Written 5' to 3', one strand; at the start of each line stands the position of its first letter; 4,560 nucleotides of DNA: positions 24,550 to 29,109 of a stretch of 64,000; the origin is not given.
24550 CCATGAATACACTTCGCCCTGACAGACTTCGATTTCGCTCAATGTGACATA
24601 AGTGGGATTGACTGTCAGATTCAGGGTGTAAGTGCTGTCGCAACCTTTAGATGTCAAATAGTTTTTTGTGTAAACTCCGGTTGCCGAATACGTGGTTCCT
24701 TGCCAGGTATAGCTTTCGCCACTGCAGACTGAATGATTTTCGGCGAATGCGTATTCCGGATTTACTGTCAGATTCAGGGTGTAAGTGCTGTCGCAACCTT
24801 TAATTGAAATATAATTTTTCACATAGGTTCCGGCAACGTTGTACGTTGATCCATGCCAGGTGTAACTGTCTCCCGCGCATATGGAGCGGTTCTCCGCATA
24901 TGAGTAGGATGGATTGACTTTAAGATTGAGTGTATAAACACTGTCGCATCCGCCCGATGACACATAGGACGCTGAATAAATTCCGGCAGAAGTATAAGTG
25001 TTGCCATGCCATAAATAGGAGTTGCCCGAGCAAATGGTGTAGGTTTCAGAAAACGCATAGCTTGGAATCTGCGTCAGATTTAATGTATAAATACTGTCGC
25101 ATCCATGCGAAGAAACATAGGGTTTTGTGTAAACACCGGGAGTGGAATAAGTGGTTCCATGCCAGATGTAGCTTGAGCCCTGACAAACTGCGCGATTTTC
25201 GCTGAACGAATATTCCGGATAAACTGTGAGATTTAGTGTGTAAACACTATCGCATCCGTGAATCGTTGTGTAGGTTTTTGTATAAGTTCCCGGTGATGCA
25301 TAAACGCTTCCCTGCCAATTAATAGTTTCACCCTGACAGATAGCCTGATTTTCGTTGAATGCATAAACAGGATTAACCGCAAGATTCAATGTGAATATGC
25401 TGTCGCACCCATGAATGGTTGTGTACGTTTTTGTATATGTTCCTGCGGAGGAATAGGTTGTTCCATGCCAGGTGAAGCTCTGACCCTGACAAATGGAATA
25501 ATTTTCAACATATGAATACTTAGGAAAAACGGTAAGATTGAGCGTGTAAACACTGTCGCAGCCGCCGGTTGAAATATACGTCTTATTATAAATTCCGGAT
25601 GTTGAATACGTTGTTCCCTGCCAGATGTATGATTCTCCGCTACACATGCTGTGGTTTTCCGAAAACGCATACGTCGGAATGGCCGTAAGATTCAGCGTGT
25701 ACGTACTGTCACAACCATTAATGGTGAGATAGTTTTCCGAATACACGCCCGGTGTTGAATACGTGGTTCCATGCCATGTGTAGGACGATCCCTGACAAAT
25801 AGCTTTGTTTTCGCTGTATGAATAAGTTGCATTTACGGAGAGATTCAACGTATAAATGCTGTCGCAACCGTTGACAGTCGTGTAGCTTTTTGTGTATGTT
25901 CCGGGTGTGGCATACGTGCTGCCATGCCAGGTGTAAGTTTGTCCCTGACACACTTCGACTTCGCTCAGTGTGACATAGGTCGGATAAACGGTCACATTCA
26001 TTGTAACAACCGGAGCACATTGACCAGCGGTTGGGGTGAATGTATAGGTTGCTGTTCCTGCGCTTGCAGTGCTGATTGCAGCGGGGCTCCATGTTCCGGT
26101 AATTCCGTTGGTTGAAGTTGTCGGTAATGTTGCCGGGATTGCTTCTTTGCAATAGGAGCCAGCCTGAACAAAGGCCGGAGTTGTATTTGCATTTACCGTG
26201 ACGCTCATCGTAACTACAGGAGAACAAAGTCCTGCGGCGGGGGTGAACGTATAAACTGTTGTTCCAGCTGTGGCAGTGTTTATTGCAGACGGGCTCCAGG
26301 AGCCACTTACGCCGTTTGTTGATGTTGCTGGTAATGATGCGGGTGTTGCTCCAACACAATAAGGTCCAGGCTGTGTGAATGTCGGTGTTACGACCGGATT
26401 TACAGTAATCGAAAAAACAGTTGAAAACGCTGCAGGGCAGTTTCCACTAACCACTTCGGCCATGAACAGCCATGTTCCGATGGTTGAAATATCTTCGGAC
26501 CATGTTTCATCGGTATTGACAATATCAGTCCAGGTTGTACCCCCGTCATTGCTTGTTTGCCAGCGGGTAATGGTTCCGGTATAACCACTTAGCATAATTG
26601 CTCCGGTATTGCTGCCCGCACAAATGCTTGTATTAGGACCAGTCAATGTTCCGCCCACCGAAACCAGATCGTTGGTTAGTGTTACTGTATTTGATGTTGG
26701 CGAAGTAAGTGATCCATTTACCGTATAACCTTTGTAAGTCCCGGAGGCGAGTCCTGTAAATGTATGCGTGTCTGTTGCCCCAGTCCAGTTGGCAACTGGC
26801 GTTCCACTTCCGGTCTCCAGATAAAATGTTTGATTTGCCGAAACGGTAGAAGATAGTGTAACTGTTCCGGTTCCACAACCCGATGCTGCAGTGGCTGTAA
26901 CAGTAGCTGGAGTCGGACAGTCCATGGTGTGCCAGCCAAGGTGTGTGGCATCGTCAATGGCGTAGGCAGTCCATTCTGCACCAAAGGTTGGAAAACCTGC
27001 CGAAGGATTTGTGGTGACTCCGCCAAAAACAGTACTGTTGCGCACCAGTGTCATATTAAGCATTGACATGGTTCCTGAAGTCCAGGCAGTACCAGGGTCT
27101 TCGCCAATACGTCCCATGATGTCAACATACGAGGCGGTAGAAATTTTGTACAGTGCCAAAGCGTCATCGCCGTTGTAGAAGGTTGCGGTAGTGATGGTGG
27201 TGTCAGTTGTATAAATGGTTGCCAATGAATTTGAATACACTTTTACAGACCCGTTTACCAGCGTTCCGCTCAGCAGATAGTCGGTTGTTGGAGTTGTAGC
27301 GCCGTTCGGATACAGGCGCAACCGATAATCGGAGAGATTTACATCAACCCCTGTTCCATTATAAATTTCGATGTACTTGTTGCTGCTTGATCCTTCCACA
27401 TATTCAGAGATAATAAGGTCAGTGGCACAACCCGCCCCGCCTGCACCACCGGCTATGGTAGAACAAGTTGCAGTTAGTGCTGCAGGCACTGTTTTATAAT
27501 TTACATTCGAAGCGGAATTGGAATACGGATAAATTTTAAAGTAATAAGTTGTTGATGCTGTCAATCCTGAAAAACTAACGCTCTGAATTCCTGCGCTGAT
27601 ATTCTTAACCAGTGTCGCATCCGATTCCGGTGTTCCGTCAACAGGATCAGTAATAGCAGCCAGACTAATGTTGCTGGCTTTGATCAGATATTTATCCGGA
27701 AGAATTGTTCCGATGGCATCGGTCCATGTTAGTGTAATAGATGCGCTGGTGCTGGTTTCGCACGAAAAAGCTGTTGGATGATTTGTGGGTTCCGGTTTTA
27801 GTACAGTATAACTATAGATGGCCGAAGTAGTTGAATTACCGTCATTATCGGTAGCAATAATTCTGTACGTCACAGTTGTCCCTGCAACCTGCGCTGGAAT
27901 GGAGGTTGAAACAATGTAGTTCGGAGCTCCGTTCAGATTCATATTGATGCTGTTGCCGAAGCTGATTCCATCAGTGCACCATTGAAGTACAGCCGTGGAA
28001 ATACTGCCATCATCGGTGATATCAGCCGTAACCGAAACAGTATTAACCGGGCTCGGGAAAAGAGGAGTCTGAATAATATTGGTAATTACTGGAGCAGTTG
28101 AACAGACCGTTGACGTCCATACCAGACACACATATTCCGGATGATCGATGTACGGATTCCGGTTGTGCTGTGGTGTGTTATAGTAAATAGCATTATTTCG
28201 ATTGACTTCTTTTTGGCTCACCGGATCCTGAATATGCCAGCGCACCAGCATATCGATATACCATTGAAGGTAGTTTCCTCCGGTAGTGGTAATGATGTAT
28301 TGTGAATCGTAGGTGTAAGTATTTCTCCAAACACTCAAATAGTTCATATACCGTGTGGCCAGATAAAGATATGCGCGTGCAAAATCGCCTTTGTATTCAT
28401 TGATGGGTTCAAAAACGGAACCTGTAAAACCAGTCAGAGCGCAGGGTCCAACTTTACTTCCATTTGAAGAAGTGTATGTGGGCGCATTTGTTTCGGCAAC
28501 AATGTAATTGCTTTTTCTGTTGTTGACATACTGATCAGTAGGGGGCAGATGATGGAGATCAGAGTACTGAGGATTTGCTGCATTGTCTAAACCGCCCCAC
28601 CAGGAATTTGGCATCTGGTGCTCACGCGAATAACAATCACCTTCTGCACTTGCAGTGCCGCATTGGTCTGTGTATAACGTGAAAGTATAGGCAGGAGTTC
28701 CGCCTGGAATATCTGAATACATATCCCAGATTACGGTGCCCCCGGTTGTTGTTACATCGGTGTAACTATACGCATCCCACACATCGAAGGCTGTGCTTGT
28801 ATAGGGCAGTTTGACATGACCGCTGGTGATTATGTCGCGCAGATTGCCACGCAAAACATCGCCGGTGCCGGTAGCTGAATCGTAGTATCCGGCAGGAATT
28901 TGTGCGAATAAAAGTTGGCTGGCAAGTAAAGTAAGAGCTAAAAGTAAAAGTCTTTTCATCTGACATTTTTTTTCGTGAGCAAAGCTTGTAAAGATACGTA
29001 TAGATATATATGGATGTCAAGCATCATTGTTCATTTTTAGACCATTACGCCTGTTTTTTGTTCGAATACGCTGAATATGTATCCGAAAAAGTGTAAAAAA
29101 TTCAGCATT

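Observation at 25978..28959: Endonuclease I plus a lamin-tail domain mounted on an 1836-aa repeat stalk with a T9SS anchor signal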

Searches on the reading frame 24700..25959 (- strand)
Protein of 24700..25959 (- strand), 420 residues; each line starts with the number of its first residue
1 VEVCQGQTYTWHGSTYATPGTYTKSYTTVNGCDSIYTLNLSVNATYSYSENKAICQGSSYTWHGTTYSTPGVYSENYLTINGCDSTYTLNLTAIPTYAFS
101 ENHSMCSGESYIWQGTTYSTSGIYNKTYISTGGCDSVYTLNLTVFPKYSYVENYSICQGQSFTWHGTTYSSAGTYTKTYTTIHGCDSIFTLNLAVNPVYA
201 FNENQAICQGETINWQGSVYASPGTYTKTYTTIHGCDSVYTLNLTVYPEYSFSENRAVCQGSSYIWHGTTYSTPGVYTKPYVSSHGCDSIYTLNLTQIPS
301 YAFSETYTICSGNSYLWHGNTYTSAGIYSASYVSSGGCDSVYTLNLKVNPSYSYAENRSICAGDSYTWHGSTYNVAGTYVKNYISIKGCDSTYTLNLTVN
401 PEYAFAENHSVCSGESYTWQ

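Call 4: search_protein_families(library=pfam, proteins=[window:24700-25959:-], max_evalue=0.01)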
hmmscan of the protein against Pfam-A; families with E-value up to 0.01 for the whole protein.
window:24700-25959:- (420 aa): 0 families

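Call 8: search_protein_families(library=ncbifam, proteins=[window:24700-25959:-], max_evalue=0.01)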
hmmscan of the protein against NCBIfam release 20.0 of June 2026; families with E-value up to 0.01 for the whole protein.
window:24700-25959:- (420 aa): 3 families
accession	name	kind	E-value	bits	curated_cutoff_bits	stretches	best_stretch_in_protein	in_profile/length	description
TIGR03660.1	T1SS_rpt_143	domain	0.00052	19.9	66.05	0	157-202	29-71/143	T1SS-143 repeat domain-containing protein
NF005012.1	PRK06411.1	subfamily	0.0016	18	116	0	12-40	107-135/166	NADH-quinone oxidoreductase subunit NuoB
TIGR01957.1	nuoB_fam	subfamily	0.0029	17.5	142.7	0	166-194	92-120/145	NADH-quinone oxidoreductase subunit B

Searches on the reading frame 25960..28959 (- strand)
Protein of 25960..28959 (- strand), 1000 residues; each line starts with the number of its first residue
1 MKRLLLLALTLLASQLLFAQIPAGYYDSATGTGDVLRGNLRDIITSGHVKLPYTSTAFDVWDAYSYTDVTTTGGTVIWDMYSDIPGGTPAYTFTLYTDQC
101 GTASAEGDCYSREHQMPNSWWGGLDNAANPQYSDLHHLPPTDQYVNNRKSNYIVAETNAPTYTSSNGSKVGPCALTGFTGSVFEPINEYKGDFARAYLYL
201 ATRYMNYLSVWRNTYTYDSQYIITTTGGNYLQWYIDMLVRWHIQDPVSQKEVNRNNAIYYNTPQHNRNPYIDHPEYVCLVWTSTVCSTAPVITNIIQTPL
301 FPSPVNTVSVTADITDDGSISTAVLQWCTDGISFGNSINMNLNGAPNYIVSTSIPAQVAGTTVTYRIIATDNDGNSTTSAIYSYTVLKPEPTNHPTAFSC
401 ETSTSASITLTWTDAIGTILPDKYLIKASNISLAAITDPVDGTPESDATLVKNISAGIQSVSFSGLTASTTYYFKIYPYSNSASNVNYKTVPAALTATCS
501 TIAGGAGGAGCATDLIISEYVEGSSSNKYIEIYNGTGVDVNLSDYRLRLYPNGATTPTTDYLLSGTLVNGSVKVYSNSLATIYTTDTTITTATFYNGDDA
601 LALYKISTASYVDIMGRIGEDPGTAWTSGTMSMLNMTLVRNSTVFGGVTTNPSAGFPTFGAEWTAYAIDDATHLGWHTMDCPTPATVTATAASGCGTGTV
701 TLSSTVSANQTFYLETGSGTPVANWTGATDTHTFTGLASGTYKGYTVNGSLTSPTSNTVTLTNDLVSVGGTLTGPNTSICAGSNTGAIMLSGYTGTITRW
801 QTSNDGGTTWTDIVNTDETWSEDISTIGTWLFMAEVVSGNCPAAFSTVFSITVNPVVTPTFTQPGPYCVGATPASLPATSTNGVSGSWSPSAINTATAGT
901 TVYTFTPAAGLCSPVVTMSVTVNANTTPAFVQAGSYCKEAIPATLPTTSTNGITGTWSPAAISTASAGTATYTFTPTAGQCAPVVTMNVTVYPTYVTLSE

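Call 4: search_protein_families(library=pfam, proteins=[window:25960-28959:-], max_evalue=0.01)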
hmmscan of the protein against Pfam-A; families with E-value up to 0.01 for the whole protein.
window:25960-28959:- (1000 aa): 3 families
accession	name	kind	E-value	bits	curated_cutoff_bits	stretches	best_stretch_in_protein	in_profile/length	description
PF04231.19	Endonuclease_1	-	8.4e-63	212.7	25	1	32-275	1-235/235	Endonuclease I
PF00932.25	LTD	-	4e-12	46.9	34.3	1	513-608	6-99/109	Lamin Tail Domain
PF00041.27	fn3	-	2.4e-05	24.9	25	1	394-481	2-71/84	Fibronectin type III domain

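Call 8: search_protein_families(library=ncbifam, proteins=[window:25960-28959:-], max_evalue=0.01)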
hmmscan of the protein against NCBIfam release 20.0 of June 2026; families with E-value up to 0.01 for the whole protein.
window:25960-28959:- (1000 aa): 2 families
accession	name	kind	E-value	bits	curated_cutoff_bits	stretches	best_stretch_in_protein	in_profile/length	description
NF033680.1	exonuc_ExeM-GG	exception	1.9e-19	69.2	1300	1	512-681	23-178/884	extracellular exonuclease ExeM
NF011716.0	PRK15137.1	equivalog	0.00041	20.4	372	0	132-222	116-203/235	deoxyribonuclease I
